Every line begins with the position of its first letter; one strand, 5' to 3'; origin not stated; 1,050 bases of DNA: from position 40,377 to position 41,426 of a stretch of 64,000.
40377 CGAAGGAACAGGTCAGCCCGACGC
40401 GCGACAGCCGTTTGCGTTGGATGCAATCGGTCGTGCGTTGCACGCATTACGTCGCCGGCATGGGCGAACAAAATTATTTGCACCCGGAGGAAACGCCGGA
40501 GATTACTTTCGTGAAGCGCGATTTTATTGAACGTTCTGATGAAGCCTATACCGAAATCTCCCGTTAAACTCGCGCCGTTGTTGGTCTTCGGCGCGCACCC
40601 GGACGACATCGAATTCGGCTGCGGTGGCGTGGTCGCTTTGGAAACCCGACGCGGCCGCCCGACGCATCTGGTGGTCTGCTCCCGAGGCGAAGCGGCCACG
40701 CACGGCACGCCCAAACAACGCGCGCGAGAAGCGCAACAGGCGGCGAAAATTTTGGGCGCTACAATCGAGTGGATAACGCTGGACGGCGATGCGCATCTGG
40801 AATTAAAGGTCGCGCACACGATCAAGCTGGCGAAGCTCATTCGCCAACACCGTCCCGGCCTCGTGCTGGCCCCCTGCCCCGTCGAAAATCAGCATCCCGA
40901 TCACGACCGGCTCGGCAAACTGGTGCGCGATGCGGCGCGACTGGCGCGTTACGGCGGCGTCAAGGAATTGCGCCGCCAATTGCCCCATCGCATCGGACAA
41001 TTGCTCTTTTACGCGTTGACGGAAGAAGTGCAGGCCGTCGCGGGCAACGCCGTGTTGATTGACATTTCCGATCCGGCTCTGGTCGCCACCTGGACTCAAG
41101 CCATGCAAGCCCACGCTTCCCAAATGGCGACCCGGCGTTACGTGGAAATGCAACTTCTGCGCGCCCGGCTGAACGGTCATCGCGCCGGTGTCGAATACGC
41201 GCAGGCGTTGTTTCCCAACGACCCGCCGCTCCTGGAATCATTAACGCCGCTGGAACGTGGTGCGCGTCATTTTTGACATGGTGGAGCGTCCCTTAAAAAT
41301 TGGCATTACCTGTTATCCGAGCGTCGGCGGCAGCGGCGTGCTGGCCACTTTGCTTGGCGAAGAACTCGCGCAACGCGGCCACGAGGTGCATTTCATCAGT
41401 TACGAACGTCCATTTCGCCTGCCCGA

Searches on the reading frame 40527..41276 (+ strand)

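Call 37: search_protein_families(library=pfam, proteins=[window:40527-41276:+], max_evalue=0.01)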
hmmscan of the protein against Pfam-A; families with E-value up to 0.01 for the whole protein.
window:40527-41276:+ (249 aa): 1 family
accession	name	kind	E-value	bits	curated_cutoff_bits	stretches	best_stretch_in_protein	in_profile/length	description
PF02585.22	PIG-L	-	1.1e-22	81.3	28.2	1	19-136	1-128/129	GlcNAc-PI de-N-acetylase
